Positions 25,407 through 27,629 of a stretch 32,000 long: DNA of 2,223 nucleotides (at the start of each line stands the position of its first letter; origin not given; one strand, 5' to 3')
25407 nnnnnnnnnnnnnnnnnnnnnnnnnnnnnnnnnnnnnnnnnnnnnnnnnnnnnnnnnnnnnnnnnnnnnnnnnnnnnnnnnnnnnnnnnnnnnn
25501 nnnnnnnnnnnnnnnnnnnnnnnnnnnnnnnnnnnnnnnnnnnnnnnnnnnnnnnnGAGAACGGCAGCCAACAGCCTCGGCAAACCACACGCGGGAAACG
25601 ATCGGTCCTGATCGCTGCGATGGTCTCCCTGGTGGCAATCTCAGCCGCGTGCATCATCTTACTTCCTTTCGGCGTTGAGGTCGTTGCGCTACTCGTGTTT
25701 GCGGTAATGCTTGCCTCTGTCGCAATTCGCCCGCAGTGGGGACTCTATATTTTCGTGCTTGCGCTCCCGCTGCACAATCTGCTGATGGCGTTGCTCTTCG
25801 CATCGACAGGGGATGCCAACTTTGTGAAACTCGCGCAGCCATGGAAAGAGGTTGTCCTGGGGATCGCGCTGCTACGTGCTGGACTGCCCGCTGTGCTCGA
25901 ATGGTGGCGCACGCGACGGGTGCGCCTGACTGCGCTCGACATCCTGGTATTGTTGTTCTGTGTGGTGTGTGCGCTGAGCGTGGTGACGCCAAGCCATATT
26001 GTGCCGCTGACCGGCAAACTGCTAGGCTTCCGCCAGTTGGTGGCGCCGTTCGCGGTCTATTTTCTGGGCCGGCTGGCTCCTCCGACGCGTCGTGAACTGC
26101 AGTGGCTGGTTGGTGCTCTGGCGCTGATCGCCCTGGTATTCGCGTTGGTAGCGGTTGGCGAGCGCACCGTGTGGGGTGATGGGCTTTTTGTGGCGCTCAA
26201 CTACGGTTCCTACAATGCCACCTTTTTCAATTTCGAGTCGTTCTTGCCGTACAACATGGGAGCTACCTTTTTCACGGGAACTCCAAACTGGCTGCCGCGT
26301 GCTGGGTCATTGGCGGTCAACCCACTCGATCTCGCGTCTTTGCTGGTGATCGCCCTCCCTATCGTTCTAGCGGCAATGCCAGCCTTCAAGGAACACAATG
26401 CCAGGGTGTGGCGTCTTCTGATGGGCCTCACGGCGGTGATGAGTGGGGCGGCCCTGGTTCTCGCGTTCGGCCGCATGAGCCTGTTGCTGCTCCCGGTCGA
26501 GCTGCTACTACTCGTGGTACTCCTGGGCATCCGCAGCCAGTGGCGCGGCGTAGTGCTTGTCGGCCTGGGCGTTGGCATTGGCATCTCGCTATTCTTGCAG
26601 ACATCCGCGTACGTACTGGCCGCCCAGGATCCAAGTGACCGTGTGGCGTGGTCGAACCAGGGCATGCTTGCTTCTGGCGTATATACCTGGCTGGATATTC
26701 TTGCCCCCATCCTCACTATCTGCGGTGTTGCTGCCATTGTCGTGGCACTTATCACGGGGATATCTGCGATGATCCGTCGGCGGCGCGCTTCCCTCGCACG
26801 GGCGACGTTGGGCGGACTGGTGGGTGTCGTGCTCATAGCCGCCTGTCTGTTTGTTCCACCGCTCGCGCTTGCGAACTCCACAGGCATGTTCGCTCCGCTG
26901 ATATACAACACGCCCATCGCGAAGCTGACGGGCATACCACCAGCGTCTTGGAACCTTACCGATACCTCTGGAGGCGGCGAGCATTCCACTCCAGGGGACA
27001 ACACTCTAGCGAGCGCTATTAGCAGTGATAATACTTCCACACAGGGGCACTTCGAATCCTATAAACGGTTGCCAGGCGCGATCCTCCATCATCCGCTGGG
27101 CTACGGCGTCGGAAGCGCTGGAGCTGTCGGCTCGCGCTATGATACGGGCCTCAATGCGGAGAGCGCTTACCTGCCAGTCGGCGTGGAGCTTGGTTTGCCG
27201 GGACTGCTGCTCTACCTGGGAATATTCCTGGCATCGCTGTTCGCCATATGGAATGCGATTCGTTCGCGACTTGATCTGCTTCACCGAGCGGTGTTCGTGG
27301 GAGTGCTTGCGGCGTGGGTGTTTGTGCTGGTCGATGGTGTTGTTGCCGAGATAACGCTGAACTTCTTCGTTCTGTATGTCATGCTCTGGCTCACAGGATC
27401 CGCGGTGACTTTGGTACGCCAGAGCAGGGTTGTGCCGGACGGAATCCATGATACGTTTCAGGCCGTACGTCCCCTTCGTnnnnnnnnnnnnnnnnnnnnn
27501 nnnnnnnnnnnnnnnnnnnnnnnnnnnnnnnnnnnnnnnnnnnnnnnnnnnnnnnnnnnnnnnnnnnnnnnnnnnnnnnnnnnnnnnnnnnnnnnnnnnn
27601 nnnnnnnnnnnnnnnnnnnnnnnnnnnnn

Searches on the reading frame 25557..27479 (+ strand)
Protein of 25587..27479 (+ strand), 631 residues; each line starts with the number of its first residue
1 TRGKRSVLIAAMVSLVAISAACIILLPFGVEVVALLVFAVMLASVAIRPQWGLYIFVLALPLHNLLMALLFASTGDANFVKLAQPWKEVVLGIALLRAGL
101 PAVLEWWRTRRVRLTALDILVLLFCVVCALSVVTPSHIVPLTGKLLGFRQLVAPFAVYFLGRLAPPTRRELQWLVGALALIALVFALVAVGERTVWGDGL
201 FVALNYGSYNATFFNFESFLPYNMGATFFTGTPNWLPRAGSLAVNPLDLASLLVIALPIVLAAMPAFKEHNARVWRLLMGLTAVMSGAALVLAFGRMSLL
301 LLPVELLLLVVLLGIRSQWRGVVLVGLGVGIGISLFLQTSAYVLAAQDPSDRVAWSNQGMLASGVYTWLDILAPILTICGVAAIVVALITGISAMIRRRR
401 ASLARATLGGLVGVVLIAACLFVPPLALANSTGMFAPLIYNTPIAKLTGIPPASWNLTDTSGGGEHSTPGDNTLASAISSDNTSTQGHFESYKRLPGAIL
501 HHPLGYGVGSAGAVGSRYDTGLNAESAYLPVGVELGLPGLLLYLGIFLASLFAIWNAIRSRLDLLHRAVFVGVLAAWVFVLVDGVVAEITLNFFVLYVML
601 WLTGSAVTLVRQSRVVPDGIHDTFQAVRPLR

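Call 10: search_solved_structures(query=window:25587-27479:+, max_evalue=10, show_alignments=2)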
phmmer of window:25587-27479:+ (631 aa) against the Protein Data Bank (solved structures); distinct sequences matched with E-value up to 10: 0.

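Call 14: search_solved_structures(query=A2, max_evalue=10, show_alignments=3)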
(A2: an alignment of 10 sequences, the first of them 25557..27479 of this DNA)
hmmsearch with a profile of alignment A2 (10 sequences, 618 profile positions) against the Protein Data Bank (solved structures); distinct sequences matched with E-value up to 10: 0.

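Call 23: predict_structure(alignment_id=A2)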
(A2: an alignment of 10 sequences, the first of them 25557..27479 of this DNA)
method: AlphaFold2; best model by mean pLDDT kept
length: 641 residues; sequences in the alignment: 10
mean_pLDDT: 67.9   pTM: 0.69
mean pLDDT of the five models: 67.9, 63.4, 61.3, 59.4, 56.8
residues with pLDDT >= 90: 5; 70-90: 366; 50-70: 135; < 50: 135
segments of 3 or more residues with pLDDT < 50: 1-11, 226-247, 249-257, 305-311, 452-499, 529-537, 594-602, 623-629, 631-641
pLDDT, mean of each block of 10 residues (from residue 1): 37 63 84 86 86 77 68 74 82 80 77 71 77 89 72 75 80 78 82 80 73 65 49 31 43 46 73 69 74 81 52 57 61 79 78 70 71 77 81 83 82 83 85 76 61 45 31 28 39 41 64 77 54 49 80 87 87 83 78 45 65 84 49 43 42
secondary structure, 60 per line:
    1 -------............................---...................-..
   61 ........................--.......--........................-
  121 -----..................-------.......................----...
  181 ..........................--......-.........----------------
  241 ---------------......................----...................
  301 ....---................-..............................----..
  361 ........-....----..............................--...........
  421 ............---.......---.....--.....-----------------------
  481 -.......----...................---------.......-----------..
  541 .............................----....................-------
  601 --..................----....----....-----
elements in order (helices of 4 or more, strands of 3 or more residues): H8-35 H39-57 H59-84 H87-93 H96-119 H126-143 H151-173 H178-206 H209-214 H216-224 H256-277 H282-304 H308-323 H325-354 H359-368 H370-373 H378-407 H410-432 H436-442 H446-450 H453-457 H482-488 H493-511 H521-527 H539-569 H574-593 H603-620 E625-628 E633-636

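Call 26: fold_search(model_id=the predicted structure, library=pdb)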
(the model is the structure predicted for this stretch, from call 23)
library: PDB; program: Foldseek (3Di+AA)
matches with E <= 10: 197; with E <= 0.001: 0
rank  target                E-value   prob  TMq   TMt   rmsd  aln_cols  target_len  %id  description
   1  7tpg_B                1.0e-02  1.00  0.38  0.56  11.5       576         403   12  Single-Particle Cryo-EM Structure of the WaaL O-antigen ligase in its ligand bound state (released 2022-04-06)
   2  9g8j_B                2.1e-01  0.09  0.11  0.11  27.2       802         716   11  Structure of K+-dependent Na+-PPase from Thermotoga maritima in complex with zoledronate (released 2025-06-04)
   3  8b23_B                2.5e-01  0.12  0.14  0.14  26.2       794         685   11  Time-resolved structure of K+-dependent Na+-PPase from Thermotoga maritima 600-seconds post reaction initiation with N (released 2024-01-17)
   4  8b24_B                2.7e-01  0.11  0.13  0.12  26.8       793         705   12  Time-resolved structure of K+-dependent Na+-PPase from Thermotoga maritima 3600-seconds post reaction initiation with  (released 2024-01-17)
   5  8b24_A                3.0e-01  0.12  0.13  0.12  25.2       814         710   12  Time-resolved structure of K+-dependent Na+-PPase from Thermotoga maritima 3600-seconds post reaction initiation with  (released 2024-01-17)
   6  8pm6                  4.9e-01  0.06  0.09  0.07  31.8       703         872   11  Human bile salt export pump (BSEP) in complex with inhibitor GBM in nanodiscs (released 2023-11-22)
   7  9f63                  5.5e-01  0.08  0.09  0.11  29.1       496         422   12  Crystal structure of Saccharomyces cerevisiae pH nine-sensitive protein 1 (PNS1) (released 2024-05-15)
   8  7uzq_K                7.0e-01  0.08  0.09  0.12  22.4       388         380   10  Local refinement of RhAG-RhCE-ANK1(AR1-5), from consensus refinement of all classes (released 2022-07-20)
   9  9g8j_C                7.0e-01  0.08  0.12  0.11  30.7       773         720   11  Structure of K+-dependent Na+-PPase from Thermotoga maritima in complex with zoledronate (released 2025-06-04)
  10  2xq2_A                8.5e-01  0.05  0.09  0.10  27.6       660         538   12  Structure of the K294A mutant of vSGLT (released 2010-12-08)
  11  8bh1_A                9.2e-01  0.18  0.14  0.22  21.7       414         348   15  Core divisome complex FtsWIQBL from Pseudomonas aeruginosa (released 2023-04-19)
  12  9i61_A                9.2e-01  0.06  0.11  0.12  26.8       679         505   10  Transient activated state of BetP in complex with betaine (released 2026-02-18)
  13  9ky5_A                1.1e+00  0.04  0.09  0.11  23.9       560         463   12  Structure of y+LAT2 bound with Arg (released 2025-04-23)
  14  5e8h_B                1.1e+00  0.21  0.13  0.24  17.0       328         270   13  Crystal structure of geranylfarnesyl pyrophosphate synthases 2 from Arabidopsis thaliana (released 2015-11-11)
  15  4igg_B                1.1e+00  0.06  0.11  0.09  26.1       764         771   11  Full-length human alpha-catenin crystal structure (released 2012-12-26)
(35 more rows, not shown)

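Call 27: search_protein_representatives(alignment_id=A2)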
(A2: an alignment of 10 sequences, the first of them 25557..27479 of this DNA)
Query: 10 sequences, 618 profile positions. Proteins with E-value up to 0.001 (for the whole library): 1059; up to 1e-10: 254; up to 1e-30: 23. The best 150 are listed.
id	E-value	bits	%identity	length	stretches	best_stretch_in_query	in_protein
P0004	0.0e+00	1084.3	-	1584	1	1-618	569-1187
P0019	1.2e-143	496.4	-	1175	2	25-372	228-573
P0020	1.1e-136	473.4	-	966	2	20-371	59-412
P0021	3.4e-133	461.9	-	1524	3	21-376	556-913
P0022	2.0e-120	419.7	-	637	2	17-374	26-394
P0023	2.1e-118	413.0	-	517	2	12-372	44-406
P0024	5.8e-91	322.4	-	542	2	25-371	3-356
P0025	1.9e-73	264.5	-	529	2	447-618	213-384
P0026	2.3e-72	261.0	-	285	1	18-251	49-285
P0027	2.2e-49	185.0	-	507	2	40-346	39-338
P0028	2.5e-45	171.7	-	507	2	25-342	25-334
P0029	1.3e-43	166.0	-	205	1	17-173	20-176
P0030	1.9e-39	152.3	-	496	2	41-341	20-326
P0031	2.1e-38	148.8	-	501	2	458-602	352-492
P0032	1.9e-37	145.6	-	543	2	12-341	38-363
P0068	8.6e-22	93.9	-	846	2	58-347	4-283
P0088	1.4e-19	86.6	-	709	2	23-346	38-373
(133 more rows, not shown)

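Call 28: search_protein_families(library=pfam, proteins=[P0019, P0020, P0021, P0022, P0023, P0024, P0025, P0068, P0088, P0027], max_evalue=0.001)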
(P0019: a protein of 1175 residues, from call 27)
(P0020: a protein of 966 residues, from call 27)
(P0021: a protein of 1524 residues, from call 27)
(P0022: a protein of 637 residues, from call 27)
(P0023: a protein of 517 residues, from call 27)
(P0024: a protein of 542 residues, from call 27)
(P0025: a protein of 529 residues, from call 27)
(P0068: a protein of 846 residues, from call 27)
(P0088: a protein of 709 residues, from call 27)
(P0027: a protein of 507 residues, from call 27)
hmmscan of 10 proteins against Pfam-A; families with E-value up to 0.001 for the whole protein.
P0019 (1175 aa): 7 families
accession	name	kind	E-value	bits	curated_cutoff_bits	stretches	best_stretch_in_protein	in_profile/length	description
PF00534.26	Glycos_transf_1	-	4e-31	108.3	26.4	1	955-1116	16-172/172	Glycosyl transferases group 1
PF13692.12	Glyco_trans_1_4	-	1.4e-27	97.1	27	1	956-1102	3-142/142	Glycosyl transferases group 1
PF13439.12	Glyco_transf_4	-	2.1e-14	54.4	28.5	1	782-928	3-165/170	Glycosyltransferase Family 4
PF00535.33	Glycos_transf_2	-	3e-10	40.7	23.3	1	31-131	2-111/168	Glycosyl transferase family 2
PF13524.12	Glyco_trans_1_2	-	1.3e-09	38.6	25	1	1016-1130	27-143/144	Glycosyl transferase-like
PF20706.3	GT4-conflict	-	2.3e-08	33.9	26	1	957-1077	200-320/385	Family 4 Glycosyltransferase in conflict systems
PF04932.20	Wzy_C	-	0.00011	22.5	31.7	1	493-677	2-149/149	O-Antigen ligase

P0020 (966 aa): 5 families
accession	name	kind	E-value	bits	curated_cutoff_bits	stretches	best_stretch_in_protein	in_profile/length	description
PF00534.26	Glycos_transf_1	-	1.4e-30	106.5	26.4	1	778-937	16-170/172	Glycosyl transferases group 1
PF13692.12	Glyco_trans_1_4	-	8e-27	94.7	27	1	778-925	2-142/142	Glycosyl transferases group 1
PF13439.12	Glyco_transf_4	-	1.8e-12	48.1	28.5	1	608-754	3-165/170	Glycosyltransferase Family 4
PF20706.3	GT4-conflict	-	1.4e-10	41.2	26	1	780-898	200-318/385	Family 4 Glycosyltransferase in conflict systems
PF13524.12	Glyco_trans_1_2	-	1.2e-07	32.3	25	1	843-951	28-141/144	Glycosyl transferase-like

P0021 (1524 aa): 6 families
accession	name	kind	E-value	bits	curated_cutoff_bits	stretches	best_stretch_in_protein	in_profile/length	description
PF00534.26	Glycos_transf_1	-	1.9e-24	86.5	26.4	1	1308-1468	17-172/172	Glycosyl transferases group 1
PF13692.12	Glyco_trans_1_4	-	4e-21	76.2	27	1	1308-1452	3-140/142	Glycosyl transferases group 1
PF01943.22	Polysacc_synt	-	1.7e-19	70.8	28.2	1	18-290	9-273/274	Polysaccharide biosynthesis protein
PF20706.3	GT4-conflict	-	4e-07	29.8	26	1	1310-1484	201-370/385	Family 4 Glycosyltransferase in conflict systems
PF13524.12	Glyco_trans_1_2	-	9.9e-07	29.2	25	1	1376-1482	32-143/144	Glycosyl transferase-like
PF13439.12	Glyco_transf_4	-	2e-06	28.4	28.5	1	1167-1278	44-163/170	Glycosyltransferase Family 4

P0022 (637 aa): 0 families

P0023 (517 aa): 0 families

P0024 (542 aa): 0 families

P0025 (529 aa): 2 families
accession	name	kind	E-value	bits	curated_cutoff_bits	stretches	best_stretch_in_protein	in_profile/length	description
PF13439.12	Glyco_transf_4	-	6.7e-08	33.2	28.5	1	401-528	6-149/170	Glycosyltransferase Family 4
PF04932.20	Wzy_C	-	1.1e-07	32.2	31.7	1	186-297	34-149/149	O-Antigen ligase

P0068 (846 aa): 5 families
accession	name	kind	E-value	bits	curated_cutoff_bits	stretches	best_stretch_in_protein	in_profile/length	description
PF00534.26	Glycos_transf_1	-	1.6e-28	99.8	26.4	1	648-806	15-169/172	Glycosyl transferases group 1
PF13692.12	Glyco_trans_1_4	-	4.2e-24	85.9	27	1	650-794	3-141/142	Glycosyl transferases group 1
PF13439.12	Glyco_transf_4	-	2e-05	25.2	28.5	1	480-628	3-166/170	Glycosyltransferase Family 4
PF13524.12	Glyco_trans_1_2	-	0.00015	22.2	25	1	713-812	28-131/144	Glycosyl transferase-like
PF20706.3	GT4-conflict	-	0.00031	20.3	26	1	655-761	204-311/385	Family 4 Glycosyltransferase in conflict systems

P0088 (709 aa): 1 family
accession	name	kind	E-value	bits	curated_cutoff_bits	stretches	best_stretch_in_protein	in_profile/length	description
PF04932.20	Wzy_C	-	0.00014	22.2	31.7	1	316-451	2-145/149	O-Antigen ligase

P0027 (507 aa): 1 family
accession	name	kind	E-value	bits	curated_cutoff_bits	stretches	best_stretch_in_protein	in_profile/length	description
PF04932.20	Wzy_C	-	1.1e-08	35.4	31.7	1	287-419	3-149/149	O-Antigen ligase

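Call 34: list_cluster_members(proteins=[P0019, P0020, P0021, P0022, P0023, P0068, P0011, P0010, P0001, P0027])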
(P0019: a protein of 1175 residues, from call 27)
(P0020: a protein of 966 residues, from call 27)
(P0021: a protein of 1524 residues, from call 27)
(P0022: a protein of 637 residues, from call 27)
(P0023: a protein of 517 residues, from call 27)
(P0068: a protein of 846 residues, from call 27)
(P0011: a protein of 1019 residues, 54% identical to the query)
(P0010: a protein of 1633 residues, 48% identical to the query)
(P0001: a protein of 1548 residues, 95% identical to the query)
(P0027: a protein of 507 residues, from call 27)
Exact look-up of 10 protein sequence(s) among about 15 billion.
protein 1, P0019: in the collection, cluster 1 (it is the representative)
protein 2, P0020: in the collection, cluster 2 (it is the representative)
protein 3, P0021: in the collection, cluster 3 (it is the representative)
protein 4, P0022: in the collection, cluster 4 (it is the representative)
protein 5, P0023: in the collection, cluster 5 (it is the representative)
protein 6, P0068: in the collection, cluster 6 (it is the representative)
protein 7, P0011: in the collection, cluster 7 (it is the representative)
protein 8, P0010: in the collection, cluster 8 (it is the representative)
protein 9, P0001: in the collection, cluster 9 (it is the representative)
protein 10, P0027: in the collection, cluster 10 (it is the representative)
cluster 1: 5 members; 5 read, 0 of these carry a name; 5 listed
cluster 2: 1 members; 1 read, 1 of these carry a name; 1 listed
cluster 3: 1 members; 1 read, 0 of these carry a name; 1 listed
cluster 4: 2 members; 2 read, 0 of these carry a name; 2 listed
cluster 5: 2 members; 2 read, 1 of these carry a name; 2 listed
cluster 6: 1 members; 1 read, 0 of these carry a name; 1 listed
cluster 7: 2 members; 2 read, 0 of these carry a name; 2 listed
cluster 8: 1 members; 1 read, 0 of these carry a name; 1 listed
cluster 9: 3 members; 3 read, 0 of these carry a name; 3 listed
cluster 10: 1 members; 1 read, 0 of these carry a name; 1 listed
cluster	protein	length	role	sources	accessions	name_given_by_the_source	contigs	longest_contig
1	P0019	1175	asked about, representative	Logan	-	-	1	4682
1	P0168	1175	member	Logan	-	-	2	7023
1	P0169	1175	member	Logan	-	-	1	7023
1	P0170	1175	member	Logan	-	-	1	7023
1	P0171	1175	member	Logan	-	-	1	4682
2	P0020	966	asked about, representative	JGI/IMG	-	glycosyltransferase involved in cell wall biosynthesis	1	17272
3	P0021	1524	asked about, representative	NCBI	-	-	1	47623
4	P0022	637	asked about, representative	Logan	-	-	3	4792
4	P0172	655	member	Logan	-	-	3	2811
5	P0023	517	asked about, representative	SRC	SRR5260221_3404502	-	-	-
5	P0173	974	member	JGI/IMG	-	glycosyltransferase involved in cell wall biosynthesis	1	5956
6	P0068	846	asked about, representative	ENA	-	-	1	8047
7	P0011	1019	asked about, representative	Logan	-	-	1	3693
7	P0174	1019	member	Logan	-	-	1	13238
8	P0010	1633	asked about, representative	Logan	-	-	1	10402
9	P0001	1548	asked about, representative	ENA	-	-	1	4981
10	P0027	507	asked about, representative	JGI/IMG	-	-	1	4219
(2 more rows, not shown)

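Call 36: find_encoding_contigs(protein=P0174, flank=10000, max_places=2)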
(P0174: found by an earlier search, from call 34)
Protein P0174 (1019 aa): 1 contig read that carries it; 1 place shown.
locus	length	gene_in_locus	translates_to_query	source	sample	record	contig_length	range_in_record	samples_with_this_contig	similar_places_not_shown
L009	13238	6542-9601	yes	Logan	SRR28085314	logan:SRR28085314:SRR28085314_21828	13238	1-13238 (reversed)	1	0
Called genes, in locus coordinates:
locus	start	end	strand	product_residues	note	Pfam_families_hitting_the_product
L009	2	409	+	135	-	?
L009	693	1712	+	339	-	PF00535:Glycos_transf_2, PF13641:Glyco_tranf_2_3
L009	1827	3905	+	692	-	-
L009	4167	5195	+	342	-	PF01073:3Beta_HSD, PF01370:Epimerase, PF02719:Polysacc_synt_2, PF04321:RmlD_sub_bind, PF07993:NAD_binding_4 (faint), PF16363:GDP_Man_Dehyd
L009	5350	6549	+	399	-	PF13439:Glyco_transf_4, PF13579:Glyco_trans_4_4, PF00534:Glycos_transf_1, PF13692:Glyco_trans_1_4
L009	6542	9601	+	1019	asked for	PF01943:Polysacc_synt, PF13440:Polysacc_synt_3, PF13439:Glyco_transf_4, PF20706:GT4-conflict, PF00534:Glycos_transf_1, PF13692:Glyco_trans_1_4, PF13524:Glyco_trans_1_2 (faint)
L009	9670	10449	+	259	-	PF00132:Hexapep, PF14602:Hexapep_2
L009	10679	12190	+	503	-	PF13231:PMT_2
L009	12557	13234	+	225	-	PF00535:Glycos_transf_2, PF13641:Glyco_tranf_2_3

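Call 39: search_protein_families(library=pfam, proteins=[L009:1827-3902:+], max_evalue=0.01)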
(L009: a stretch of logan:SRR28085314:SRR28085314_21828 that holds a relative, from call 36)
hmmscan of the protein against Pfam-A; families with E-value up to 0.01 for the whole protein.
L009:1827-3902:+ (692 aa): 1 family
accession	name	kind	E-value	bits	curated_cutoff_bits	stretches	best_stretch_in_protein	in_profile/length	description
PF13231.12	PMT_2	-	0.00098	19.8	26.1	1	73-204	27-160/160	Dolichyl-phosphate-mannose-protein mannosyltransferase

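Call 51: find_encoding_contigs(protein=P0021, flank=10000, max_places=2)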
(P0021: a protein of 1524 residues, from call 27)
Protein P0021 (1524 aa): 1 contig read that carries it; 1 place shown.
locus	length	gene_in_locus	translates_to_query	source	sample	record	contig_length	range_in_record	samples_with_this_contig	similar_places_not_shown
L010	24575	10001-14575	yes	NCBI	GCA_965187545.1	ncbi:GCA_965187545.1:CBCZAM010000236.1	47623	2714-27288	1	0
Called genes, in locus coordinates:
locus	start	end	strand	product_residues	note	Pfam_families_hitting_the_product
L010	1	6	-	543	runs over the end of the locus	PF00083:Sugar_tr (weak), PF07690:MFS_1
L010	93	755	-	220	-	PF00440:TetR_N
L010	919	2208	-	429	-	PF00675:Peptidase_M16, PF05193:Peptidase_M16_C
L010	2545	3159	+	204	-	PF01386:Ribosomal_L25p, PF14693:Ribosomal_TL5_C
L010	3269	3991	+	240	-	PF01478:Peptidase_A24 (weak)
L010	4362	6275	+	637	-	PF13292:DXP_synthase_N, PF00676:E1_dh (weak), PF00456:Transketolase_N (faint), PF02779:Transket_pyr, PF02780:Transketolase_C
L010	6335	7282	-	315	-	PF10920:DUF2705 (faint)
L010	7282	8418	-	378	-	PF00005:ABC_tran, PF13304:AAA_21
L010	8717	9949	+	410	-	PF13439:Glyco_transf_4, PF13579:Glyco_trans_4_4, PF00534:Glycos_transf_1, PF13692:Glyco_trans_1_4, PF13524:Glyco_trans_1_2 (weak)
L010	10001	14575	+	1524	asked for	PF01943:Polysacc_synt, PF13439:Glyco_transf_4 (weak), PF20706:GT4-conflict (weak), PF00534:Glycos_transf_1, PF13692:Glyco_trans_1_4, PF13524:Glyco_trans_1_2 (weak)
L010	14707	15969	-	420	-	PF00140:Sigma70_r1_2, PF04542:Sigma70_r2, PF04539:Sigma70_r3, PF04545:Sigma70_r4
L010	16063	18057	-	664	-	PF01807:Zn_ribbon_DnaG, PF08275:DNAG_N, PF13362:Toprim_3 (weak), PF01751:Toprim, PF13155:Toprim_2, PF13662:Toprim_4, PF10410:DnaB_bind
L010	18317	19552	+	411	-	PF03033:Glyco_transf_28, PF04101:Glyco_tran_28_C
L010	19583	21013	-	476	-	PF01966:HD, PF19276:HD_assoc_2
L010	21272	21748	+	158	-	PF13279:4HBT_2 (weak), PF03061:4HBT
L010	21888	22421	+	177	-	PF00719:Pyrophosphatase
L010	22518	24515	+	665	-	PF00069:Pkinase, PF07714:PK_Tyr_Ser-Thr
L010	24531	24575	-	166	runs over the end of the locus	PF02537:CRCB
